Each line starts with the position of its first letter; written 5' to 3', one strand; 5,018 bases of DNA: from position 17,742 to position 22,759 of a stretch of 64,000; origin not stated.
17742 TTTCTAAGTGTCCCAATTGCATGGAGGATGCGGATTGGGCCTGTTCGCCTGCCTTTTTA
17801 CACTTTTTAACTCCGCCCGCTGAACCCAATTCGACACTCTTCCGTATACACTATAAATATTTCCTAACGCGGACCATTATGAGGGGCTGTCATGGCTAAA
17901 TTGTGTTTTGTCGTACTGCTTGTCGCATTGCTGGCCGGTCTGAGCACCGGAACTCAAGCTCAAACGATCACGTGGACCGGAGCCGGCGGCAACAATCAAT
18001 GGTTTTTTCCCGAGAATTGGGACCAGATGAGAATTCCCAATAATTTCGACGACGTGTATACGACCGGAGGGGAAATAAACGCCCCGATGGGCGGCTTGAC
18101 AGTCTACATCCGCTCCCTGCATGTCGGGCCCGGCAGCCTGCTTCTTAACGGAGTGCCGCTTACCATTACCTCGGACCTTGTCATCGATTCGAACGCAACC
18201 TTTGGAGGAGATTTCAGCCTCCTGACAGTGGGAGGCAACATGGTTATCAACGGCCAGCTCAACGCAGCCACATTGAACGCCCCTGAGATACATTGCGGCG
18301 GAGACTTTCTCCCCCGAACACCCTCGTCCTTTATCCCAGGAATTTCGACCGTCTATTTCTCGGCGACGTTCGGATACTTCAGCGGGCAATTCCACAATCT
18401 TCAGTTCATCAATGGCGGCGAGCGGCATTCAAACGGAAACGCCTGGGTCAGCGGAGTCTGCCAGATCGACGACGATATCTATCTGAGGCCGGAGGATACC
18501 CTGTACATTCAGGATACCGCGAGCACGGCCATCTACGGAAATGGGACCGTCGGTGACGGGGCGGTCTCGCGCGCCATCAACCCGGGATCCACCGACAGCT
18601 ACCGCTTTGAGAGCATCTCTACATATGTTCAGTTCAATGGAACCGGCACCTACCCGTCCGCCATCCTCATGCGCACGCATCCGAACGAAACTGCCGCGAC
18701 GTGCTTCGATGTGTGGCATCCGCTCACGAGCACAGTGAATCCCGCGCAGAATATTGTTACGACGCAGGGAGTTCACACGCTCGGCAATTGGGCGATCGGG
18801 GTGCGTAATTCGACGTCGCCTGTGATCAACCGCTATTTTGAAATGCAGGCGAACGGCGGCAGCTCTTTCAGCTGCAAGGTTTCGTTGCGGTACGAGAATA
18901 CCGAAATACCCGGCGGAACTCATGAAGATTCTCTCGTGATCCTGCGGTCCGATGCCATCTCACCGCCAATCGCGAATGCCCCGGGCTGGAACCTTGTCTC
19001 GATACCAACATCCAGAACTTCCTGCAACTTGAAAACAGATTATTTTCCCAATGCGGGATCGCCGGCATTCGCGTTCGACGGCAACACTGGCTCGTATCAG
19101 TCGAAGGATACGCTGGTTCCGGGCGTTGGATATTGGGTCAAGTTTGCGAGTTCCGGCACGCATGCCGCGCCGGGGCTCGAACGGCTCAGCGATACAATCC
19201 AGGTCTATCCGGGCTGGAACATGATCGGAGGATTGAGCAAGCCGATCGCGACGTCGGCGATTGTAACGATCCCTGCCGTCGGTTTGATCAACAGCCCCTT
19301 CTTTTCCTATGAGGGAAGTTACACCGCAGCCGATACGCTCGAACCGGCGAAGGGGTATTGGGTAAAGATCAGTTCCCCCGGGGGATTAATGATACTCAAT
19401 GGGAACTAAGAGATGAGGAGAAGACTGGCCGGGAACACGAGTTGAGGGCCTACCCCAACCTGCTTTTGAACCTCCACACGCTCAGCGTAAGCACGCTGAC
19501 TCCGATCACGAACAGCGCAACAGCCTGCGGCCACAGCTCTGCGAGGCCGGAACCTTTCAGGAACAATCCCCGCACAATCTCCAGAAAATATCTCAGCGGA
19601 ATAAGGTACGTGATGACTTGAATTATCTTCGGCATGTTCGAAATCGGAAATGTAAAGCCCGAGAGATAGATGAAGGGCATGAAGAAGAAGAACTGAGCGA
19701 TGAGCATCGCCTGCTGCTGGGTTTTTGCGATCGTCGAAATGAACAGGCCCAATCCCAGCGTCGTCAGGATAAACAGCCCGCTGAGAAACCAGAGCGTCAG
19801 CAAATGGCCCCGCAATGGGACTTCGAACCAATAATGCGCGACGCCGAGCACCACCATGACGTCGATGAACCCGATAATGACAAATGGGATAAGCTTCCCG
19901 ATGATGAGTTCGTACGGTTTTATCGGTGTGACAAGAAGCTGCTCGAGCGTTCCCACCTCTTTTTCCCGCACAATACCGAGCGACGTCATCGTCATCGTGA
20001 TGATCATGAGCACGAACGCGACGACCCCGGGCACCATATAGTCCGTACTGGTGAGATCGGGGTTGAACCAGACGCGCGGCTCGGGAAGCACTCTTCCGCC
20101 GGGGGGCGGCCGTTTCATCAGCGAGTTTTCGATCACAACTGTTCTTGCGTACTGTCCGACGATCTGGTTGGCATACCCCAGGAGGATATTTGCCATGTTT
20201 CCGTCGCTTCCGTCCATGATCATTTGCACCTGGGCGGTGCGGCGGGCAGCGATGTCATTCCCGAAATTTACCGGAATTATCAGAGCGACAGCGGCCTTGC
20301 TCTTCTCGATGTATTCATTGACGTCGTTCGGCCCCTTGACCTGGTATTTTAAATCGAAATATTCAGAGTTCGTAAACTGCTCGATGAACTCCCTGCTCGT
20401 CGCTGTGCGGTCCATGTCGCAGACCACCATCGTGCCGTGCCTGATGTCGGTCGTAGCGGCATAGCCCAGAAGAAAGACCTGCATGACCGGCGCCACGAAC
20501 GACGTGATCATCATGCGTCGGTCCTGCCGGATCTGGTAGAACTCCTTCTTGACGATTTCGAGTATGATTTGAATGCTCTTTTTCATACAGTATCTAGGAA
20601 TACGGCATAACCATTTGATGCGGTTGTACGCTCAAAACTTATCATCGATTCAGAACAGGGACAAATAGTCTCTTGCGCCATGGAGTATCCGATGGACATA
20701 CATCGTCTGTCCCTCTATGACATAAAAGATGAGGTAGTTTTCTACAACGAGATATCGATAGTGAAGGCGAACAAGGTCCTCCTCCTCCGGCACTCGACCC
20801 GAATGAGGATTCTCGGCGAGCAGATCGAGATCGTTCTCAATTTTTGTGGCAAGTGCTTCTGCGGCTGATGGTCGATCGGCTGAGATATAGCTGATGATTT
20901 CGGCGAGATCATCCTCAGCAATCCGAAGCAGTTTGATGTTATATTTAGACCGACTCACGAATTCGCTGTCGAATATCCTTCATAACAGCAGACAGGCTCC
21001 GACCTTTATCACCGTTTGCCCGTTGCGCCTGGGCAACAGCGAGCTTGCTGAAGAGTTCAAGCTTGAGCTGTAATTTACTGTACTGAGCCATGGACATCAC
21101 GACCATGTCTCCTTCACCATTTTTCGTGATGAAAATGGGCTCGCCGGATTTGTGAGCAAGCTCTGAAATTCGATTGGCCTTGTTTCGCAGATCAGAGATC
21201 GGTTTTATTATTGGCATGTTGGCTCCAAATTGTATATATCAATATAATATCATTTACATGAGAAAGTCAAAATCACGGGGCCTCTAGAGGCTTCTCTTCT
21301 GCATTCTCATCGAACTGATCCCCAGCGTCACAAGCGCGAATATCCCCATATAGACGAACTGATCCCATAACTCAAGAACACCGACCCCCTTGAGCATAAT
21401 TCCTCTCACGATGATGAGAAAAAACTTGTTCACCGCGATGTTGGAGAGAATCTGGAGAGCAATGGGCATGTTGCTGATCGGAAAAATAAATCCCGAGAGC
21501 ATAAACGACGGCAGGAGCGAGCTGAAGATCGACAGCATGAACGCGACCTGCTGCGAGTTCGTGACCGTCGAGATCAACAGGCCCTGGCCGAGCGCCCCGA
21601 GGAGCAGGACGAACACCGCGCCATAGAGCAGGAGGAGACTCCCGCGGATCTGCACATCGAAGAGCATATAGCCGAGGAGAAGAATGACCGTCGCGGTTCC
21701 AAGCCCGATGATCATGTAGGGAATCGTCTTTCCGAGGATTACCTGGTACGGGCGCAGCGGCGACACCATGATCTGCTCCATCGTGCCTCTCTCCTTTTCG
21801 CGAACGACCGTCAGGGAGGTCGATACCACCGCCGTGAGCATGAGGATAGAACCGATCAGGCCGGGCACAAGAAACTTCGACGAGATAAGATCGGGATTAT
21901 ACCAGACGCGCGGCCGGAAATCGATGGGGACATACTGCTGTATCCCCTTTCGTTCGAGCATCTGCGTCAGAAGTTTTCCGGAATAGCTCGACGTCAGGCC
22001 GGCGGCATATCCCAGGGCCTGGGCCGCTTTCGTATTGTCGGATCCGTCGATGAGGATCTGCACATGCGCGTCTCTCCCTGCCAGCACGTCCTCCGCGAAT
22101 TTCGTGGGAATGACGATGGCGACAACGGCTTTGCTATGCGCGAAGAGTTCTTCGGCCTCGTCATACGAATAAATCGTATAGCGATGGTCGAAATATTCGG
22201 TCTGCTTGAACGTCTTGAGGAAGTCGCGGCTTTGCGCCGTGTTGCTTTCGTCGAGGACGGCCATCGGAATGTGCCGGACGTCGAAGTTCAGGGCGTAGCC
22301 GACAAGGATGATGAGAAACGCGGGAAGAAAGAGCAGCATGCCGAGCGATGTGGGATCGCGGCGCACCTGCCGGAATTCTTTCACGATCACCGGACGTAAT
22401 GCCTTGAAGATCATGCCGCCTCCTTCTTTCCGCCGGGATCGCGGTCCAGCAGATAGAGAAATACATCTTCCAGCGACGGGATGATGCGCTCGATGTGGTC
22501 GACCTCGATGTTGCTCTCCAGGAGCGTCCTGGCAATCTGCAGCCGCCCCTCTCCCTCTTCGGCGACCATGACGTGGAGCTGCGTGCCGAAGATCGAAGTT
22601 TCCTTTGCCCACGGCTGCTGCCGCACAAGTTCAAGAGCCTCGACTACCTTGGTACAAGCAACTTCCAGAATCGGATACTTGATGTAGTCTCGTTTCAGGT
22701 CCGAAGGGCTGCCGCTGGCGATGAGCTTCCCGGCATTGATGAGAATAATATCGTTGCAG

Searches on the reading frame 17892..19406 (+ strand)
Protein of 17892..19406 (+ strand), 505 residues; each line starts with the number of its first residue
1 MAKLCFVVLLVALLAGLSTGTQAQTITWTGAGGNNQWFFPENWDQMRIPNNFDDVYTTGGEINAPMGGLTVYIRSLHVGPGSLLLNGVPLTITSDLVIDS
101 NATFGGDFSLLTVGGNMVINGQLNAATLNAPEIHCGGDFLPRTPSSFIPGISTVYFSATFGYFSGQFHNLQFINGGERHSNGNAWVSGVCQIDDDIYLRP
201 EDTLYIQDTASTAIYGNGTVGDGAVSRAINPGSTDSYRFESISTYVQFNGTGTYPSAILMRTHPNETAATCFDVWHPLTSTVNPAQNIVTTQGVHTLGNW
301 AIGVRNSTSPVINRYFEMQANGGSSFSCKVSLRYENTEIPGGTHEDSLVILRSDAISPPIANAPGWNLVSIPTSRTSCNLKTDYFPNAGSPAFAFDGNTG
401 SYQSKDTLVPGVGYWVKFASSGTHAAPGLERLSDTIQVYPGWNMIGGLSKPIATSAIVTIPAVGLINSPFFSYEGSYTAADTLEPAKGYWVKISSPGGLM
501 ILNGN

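Call 8: search_protein_families(library=pfam, proteins=[window:17892-19406:+], max_evalue=1)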
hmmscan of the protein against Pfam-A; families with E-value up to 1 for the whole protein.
window:17892-19406:+ (505 aa): 0 families

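Call 9: search_protein_families(library=ncbifam, proteins=[window:17892-19406:+], max_evalue=1)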
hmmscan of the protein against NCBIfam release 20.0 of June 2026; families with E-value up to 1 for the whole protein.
window:17892-19406:+ (505 aa): 0 families

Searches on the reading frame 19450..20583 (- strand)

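Call 21: search_protein_families(library=pfam, proteins=[window:19450-20583:-], max_evalue=0.01)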
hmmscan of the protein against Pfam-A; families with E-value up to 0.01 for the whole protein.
window:19450-20583:- (377 aa): 4 families
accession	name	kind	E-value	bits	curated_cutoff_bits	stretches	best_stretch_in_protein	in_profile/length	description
PF12698.13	ABC2_membrane_3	-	1.7e-47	162.6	31.6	1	23-369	2-346/347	ABC-2 family transporter protein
PF01061.29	ABC2_membrane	-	1.1e-32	113.7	26.9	1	176-341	43-210/211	ABC-2 type transporter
PF12679.13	ABC2_membrane_2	-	1.7e-21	77.2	27.2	1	9-373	2-279/283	ABC-2 family transporter protein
PF12730.13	ABC2_membrane_4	-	1.5e-06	28.7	27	1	180-301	48-177/179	ABC-2 family transporter protein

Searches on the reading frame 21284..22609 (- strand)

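Call 21: search_protein_families(library=pfam, proteins=[window:21284-22609:-], max_evalue=0.01)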
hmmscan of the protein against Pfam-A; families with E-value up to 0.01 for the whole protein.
window:21284-22609:- (441 aa): 3 families
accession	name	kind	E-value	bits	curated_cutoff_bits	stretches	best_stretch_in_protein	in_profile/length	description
PF12698.13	ABC2_membrane_3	-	3.4e-49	168.2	31.6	1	91-432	6-345/347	ABC-2 family transporter protein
PF01061.29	ABC2_membrane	-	1.1e-21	77.8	26.9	1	238-405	51-210/211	ABC-2 type transporter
PF12679.13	ABC2_membrane_2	-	3.7e-11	43.2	27.2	1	74-389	3-227/283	ABC-2 family transporter protein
